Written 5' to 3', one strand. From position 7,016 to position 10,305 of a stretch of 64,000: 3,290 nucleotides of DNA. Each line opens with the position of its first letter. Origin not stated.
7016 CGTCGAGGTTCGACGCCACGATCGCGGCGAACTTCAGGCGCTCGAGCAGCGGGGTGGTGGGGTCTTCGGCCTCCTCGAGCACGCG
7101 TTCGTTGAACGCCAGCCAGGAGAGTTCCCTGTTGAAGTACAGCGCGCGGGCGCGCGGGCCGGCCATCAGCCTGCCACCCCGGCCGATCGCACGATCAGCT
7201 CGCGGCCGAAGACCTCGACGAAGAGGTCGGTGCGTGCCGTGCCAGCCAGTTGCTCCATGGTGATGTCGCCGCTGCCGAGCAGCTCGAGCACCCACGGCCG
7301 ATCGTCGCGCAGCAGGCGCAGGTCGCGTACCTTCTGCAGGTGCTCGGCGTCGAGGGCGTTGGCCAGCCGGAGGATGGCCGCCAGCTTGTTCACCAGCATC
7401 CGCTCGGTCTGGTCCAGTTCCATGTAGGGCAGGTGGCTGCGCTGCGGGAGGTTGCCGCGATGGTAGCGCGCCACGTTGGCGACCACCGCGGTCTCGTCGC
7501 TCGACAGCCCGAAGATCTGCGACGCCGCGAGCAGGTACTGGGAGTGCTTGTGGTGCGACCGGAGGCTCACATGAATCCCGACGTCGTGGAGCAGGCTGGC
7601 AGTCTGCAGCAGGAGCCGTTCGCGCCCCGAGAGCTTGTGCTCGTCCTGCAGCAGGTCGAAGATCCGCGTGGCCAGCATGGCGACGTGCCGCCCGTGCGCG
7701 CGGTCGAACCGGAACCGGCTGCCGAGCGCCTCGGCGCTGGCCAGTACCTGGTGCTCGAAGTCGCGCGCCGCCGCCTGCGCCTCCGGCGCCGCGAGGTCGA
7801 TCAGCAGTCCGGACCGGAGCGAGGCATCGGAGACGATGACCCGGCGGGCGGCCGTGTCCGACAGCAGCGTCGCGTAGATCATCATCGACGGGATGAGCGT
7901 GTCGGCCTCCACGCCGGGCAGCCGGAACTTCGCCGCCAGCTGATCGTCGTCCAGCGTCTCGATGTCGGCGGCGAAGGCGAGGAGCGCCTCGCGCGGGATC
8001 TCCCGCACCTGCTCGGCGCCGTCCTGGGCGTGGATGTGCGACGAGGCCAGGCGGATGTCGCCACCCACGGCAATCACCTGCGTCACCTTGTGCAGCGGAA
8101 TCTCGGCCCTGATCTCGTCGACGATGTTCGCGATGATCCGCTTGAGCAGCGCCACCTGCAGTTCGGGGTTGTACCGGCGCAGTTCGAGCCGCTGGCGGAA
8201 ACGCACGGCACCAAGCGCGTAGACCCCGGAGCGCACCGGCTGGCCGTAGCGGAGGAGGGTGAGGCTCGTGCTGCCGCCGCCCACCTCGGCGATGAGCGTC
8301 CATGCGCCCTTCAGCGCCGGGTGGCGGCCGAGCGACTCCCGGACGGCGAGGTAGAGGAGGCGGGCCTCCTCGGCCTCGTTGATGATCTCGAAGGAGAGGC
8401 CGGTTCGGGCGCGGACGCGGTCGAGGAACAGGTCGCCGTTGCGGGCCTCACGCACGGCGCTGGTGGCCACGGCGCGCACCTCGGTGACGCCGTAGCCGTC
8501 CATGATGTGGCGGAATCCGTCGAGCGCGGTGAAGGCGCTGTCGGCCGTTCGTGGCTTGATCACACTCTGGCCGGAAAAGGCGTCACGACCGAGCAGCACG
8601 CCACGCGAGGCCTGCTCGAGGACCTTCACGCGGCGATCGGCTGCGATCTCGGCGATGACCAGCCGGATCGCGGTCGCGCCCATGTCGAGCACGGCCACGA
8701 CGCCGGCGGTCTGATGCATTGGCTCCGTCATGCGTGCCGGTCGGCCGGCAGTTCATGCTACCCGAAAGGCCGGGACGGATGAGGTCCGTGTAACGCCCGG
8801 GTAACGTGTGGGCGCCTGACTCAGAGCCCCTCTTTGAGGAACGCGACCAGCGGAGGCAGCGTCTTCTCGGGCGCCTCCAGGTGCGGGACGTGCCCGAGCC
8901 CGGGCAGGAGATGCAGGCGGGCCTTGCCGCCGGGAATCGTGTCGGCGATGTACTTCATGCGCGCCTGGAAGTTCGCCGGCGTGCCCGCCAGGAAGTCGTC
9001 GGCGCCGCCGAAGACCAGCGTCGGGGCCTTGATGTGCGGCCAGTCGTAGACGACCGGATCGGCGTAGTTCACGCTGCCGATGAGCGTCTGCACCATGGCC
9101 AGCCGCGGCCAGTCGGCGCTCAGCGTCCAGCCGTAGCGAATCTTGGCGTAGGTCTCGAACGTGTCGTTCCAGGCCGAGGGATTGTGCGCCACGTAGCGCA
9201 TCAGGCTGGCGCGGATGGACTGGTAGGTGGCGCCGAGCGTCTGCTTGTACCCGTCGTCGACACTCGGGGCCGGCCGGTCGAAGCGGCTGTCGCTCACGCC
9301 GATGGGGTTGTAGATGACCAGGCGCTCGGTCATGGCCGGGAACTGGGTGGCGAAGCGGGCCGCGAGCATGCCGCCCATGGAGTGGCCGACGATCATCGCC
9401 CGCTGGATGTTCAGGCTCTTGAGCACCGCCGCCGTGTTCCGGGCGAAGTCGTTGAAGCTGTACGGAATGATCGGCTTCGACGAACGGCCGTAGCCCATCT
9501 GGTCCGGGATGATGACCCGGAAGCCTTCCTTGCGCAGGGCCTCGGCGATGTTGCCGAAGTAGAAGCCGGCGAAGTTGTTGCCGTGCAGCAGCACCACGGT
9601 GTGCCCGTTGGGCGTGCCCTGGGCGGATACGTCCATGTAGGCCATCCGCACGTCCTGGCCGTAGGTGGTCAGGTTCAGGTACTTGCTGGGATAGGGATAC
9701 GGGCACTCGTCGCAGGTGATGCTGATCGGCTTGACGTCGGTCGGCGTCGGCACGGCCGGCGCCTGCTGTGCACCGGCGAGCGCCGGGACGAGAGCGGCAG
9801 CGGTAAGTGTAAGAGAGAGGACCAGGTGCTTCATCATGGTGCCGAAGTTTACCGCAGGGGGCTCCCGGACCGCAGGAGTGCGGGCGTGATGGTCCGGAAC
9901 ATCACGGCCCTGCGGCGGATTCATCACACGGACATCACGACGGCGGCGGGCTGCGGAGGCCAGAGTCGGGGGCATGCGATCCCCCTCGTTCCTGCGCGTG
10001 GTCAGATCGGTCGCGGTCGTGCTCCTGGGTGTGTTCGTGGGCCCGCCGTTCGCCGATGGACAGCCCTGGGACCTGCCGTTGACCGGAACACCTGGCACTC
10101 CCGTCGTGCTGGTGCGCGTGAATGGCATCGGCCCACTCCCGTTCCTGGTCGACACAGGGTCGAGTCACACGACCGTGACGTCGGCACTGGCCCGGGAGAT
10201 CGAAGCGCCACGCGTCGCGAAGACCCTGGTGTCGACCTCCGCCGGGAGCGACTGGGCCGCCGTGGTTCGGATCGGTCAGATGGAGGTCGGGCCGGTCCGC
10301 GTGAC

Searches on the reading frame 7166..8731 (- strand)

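Call 56: search_protein_families(library=pfam, proteins=[window:7166-8731:-], max_evalue=0.001)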
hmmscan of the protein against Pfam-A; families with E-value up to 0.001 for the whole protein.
window:7166-8731:- (521 aa): 4 families
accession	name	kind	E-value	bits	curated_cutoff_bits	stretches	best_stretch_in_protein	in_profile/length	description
PF02541.22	Ppx-GppA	-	5.3e-34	118.4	27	1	25-314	1-282/285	Ppx/GppA phosphatase family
PF21447.3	Ppx-GppA_III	-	3.9e-26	92.4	27.3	1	331-467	4-139/177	Ppx/GppA phosphatase, domain III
PF24391.1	HD-CE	-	1.6e-06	28.5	27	1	347-463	9-188/263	HD-CE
PF01966.28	HD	-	7.7e-05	23.4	22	1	346-462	4-115/116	HD domain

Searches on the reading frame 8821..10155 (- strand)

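Call 56: search_protein_families(library=pfam, proteins=[window:8821-10155:-], max_evalue=0.001)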
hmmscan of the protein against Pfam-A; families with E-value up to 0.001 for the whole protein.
window:8821-10155:- (444 aa): 6 families
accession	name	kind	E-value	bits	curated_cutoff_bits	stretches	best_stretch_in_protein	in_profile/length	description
PF12697.13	Abhydrolase_6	-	2.2e-23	84.5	26.3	1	187-431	1-213/217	Alpha/beta hydrolase family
PF00561.26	Abhydrolase_1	-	1.4e-22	81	25.8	1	186-281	2-99/245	alpha/beta hydrolase fold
PF12146.15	Hydrolase_4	-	1.7e-19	70.5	27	1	185-427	5-237/239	Serine aminopeptidase, S33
PF06342.18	DUF1057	-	1.4e-05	24.7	21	1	168-290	20-141/297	Alpha/beta hydrolase of unknown function (DUF1057)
PF03096.20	Ndr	-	0.00032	19.9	23.3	1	233-306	81-154/283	Ndr family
PF12695.13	Abhydrolase_5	-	0.00083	19.6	27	0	231-271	35-77/164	Alpha/beta hydrolase family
